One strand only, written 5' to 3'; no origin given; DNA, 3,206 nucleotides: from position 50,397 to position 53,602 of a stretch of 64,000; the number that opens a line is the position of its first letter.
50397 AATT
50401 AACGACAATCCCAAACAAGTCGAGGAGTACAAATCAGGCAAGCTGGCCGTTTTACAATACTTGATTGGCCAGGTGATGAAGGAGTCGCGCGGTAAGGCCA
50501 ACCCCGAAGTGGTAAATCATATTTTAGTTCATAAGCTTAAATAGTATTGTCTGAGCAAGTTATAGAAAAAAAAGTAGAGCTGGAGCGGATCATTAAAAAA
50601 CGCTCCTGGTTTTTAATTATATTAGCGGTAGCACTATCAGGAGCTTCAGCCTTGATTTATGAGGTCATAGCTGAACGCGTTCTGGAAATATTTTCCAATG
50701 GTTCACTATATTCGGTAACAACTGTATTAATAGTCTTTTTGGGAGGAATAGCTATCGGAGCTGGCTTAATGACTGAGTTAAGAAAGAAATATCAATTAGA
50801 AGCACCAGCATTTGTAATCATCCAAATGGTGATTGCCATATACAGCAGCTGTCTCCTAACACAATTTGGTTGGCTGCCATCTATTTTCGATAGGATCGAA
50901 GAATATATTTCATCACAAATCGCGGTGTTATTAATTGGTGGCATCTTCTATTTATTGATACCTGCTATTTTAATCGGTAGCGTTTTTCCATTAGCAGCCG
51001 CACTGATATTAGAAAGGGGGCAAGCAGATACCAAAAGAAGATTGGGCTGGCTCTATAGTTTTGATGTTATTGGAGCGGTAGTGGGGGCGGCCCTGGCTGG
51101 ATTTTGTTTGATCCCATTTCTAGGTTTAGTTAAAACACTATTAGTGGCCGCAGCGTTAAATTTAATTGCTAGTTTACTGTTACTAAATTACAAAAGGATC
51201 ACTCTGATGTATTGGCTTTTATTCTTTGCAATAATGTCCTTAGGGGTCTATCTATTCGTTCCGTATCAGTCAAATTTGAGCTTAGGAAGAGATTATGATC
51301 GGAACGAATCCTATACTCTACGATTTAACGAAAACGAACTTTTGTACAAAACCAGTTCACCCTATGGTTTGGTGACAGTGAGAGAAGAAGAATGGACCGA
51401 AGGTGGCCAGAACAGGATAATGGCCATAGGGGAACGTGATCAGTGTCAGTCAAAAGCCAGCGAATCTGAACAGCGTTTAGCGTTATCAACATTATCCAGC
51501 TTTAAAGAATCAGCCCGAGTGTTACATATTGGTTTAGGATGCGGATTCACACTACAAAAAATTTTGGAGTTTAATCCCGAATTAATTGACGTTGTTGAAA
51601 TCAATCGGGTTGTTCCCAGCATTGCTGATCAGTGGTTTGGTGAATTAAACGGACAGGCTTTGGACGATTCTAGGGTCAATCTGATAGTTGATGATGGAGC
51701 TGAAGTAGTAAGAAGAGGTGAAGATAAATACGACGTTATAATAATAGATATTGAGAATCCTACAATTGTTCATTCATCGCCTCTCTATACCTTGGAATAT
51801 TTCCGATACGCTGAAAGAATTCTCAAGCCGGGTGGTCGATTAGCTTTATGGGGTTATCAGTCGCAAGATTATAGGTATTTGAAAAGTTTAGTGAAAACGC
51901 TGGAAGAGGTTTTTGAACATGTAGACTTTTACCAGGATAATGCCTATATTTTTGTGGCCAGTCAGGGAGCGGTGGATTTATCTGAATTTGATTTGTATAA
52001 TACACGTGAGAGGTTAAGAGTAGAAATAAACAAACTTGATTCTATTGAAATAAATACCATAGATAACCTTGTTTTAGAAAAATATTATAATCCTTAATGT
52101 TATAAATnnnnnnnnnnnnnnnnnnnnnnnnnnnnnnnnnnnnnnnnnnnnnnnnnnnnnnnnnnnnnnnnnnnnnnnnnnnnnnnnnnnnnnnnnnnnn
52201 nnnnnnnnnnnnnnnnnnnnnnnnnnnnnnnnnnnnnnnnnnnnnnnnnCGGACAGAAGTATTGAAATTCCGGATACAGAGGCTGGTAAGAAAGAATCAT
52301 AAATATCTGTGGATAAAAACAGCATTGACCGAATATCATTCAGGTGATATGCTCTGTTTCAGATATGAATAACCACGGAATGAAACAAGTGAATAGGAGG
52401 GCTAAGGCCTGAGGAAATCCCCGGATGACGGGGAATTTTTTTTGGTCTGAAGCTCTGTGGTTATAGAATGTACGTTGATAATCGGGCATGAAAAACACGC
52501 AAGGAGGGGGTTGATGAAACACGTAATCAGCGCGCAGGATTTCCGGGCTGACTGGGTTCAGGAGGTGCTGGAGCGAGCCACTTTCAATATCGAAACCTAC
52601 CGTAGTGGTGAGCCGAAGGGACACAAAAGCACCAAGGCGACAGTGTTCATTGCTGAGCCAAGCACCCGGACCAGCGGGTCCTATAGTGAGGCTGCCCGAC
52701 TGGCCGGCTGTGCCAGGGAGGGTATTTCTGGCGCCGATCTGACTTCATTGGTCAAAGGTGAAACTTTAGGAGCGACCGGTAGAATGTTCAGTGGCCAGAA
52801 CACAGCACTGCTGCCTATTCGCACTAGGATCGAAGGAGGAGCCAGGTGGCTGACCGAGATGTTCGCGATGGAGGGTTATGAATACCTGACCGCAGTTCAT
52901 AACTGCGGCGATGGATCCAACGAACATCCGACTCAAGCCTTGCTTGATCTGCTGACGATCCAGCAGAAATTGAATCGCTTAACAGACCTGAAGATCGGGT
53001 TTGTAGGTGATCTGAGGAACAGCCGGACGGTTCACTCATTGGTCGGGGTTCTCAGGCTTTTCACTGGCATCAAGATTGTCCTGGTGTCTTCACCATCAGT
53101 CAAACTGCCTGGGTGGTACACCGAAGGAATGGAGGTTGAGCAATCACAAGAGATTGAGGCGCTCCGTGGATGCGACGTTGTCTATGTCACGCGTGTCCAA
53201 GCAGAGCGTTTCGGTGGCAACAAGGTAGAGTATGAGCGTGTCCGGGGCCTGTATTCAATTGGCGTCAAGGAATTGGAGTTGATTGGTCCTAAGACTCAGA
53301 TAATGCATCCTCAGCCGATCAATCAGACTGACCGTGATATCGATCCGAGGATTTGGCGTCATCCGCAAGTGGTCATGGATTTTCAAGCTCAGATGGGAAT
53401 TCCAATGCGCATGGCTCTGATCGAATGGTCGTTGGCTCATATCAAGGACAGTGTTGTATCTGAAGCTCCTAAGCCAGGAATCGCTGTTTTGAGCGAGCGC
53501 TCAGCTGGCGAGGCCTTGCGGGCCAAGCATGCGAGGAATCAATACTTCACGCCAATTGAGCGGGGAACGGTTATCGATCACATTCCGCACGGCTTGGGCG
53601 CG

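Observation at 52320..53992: Orphan fused PyrB-PyrI aspartate carbamoyltransferase with a leader-peptide/terminator attenuator-like structure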

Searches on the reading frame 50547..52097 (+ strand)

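Call 35: search_protein_families(library=pfam, proteins=[window:50547-52097:+], max_evalue=0.0001)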
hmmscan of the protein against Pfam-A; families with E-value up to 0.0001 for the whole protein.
window:50547-52097:+ (516 aa): 2 families
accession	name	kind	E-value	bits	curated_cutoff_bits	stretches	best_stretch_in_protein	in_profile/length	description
PF01564.23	Spermine_synth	-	1.1e-18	67.8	22.9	1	315-463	12-156/186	Spermine/spermidine synthase domain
PF05175.20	MTS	-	4.6e-05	23.6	23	1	311-464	22-162/170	Methyltransferase small domain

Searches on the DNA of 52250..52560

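Call 29: search_rna_families(source=window, start=52250, end=52560, threshold=evalue, max_evalue=10, show_alignments=3)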
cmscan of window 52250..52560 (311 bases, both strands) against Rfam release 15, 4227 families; matches with E-value up to 10: 3.
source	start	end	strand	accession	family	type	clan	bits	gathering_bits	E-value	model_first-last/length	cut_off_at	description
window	52416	52467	-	RF02236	asX2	Gene; sRNA;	-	17.1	70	0.48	1-87/87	no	Xanthomonas sRNA asX2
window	52313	52443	+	RF00514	His_leader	Cis-reg; leader;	-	16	49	2.4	1-126/126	no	Histidine operon leader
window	52405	52442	+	RF02399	NsiR1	Gene; sRNA;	-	13.6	39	3.6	1-60/60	no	Nitrogen stress-induced RNA 1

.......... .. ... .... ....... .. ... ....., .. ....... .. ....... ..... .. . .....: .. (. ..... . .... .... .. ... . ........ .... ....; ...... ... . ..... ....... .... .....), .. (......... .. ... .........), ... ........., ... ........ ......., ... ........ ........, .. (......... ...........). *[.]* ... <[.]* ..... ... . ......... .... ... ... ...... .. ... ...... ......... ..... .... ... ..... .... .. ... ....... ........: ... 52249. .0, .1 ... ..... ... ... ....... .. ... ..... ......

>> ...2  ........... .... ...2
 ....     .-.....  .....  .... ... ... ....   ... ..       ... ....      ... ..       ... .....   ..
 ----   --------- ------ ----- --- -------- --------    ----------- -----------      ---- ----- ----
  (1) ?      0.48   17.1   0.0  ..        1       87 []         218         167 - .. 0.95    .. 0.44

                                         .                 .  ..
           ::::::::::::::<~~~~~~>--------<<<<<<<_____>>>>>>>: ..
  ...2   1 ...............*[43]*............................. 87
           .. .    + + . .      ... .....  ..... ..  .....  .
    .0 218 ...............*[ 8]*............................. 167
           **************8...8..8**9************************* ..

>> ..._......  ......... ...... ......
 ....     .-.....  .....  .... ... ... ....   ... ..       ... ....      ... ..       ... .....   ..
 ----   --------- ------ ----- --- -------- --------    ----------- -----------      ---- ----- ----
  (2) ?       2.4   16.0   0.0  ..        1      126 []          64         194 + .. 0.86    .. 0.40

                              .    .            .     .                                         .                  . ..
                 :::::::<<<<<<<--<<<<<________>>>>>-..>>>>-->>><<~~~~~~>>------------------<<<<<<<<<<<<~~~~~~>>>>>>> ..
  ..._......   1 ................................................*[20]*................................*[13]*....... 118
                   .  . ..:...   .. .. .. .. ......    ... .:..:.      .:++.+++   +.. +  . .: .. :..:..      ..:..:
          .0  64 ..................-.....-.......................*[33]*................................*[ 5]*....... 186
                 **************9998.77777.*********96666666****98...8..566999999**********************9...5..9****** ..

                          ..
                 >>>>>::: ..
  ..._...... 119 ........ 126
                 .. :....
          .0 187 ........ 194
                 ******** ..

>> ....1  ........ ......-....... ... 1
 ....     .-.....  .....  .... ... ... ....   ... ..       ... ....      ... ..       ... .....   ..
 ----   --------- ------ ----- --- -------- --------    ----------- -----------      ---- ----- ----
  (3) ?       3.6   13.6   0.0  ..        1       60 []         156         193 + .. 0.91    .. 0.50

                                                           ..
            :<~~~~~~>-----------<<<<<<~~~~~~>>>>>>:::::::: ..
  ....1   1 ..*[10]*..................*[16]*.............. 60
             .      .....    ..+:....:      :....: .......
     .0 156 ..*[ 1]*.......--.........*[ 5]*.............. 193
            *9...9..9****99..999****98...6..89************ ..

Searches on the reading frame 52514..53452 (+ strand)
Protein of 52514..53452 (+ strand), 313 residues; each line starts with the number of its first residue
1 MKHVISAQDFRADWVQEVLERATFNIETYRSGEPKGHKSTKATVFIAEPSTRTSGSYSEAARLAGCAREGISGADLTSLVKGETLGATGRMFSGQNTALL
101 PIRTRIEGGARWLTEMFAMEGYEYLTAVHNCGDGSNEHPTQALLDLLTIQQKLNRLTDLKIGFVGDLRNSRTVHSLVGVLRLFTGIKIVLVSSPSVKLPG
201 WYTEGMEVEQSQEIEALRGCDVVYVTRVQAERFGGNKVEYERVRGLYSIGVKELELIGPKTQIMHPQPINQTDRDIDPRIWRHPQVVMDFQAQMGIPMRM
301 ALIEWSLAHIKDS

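Call 42: search_solved_structures(query=window:52514-53452:+, show_alignments=2, max_evalue=1e-30)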
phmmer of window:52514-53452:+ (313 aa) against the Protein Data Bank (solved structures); distinct sequences matched with E-value up to 1e-30: 23.
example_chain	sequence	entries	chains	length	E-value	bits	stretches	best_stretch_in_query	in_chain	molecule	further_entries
2rgw_A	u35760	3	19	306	1.5e-43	152.5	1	1-304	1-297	Aspartate carbamoyltransferase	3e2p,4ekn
1ml4_A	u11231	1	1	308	2.6e-41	145.2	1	3-305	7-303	Aspartate Transcarbamoylase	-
6ypo_A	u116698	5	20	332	2.2e-36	129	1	40-305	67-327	PYRB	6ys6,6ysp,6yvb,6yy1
6yw9_A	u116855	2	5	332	2.9e-36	128.6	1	40-305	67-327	PYRB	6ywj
2be9_A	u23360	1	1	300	6.2e-36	127.5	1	1-303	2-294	Aspartate carbamoyltransferase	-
1pg5_A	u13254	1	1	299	6.3e-36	127.5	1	1-303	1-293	Aspartate carbamoyltransferase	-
1d09_A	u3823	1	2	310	4.8e-32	114.7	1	2-286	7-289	ASPARTATE CARBAMOYLTRANSFERASE CATALYTIC CHAIN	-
1at1_A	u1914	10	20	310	6.6e-32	114.3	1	2-286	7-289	ASPARTATE CARBAMOYLTRANSFERASE, CATALYTIC CHAIN | ASPARTATE TRANSCARBAMOYLASE | ASPARTATE CARBAMOYLTRANSFERASE (R STATE), CATALYTIC CHAIN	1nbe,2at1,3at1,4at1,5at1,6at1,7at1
2a0f_A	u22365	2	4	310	1.2e-31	113.4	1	2-286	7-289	Aspartate carbamoyltransferase catalytic chain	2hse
1q95_A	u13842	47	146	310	1.2e-31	113.4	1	2-286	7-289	Aspartate carbamoyltransferase catalytic chain | PROTEIN (ASPARTATE CARBAMOYLTRANSFERASE) | Aspartate carbamoyltransferase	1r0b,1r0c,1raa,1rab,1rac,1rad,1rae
1ekx_A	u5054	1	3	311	1.3e-31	113.4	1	2-286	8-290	ASPARTATE TRANSCARBAMOYLASE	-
1tth_A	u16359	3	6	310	1.5e-31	113.1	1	2-286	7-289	Aspartate carbamoyltransferase catalytic chain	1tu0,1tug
9atc_A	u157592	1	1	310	1.7e-31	112.9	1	2-286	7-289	ASPARTATE TRANSCARBAMOYLASE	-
6kj7_A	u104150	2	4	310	1.7e-31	112.9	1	2-286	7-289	Aspartate carbamoyltransferase catalytic subunit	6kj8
1sku_A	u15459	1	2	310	2.4e-31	112.5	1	2-286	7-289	Aspartate carbamoyltransferase catalytic chain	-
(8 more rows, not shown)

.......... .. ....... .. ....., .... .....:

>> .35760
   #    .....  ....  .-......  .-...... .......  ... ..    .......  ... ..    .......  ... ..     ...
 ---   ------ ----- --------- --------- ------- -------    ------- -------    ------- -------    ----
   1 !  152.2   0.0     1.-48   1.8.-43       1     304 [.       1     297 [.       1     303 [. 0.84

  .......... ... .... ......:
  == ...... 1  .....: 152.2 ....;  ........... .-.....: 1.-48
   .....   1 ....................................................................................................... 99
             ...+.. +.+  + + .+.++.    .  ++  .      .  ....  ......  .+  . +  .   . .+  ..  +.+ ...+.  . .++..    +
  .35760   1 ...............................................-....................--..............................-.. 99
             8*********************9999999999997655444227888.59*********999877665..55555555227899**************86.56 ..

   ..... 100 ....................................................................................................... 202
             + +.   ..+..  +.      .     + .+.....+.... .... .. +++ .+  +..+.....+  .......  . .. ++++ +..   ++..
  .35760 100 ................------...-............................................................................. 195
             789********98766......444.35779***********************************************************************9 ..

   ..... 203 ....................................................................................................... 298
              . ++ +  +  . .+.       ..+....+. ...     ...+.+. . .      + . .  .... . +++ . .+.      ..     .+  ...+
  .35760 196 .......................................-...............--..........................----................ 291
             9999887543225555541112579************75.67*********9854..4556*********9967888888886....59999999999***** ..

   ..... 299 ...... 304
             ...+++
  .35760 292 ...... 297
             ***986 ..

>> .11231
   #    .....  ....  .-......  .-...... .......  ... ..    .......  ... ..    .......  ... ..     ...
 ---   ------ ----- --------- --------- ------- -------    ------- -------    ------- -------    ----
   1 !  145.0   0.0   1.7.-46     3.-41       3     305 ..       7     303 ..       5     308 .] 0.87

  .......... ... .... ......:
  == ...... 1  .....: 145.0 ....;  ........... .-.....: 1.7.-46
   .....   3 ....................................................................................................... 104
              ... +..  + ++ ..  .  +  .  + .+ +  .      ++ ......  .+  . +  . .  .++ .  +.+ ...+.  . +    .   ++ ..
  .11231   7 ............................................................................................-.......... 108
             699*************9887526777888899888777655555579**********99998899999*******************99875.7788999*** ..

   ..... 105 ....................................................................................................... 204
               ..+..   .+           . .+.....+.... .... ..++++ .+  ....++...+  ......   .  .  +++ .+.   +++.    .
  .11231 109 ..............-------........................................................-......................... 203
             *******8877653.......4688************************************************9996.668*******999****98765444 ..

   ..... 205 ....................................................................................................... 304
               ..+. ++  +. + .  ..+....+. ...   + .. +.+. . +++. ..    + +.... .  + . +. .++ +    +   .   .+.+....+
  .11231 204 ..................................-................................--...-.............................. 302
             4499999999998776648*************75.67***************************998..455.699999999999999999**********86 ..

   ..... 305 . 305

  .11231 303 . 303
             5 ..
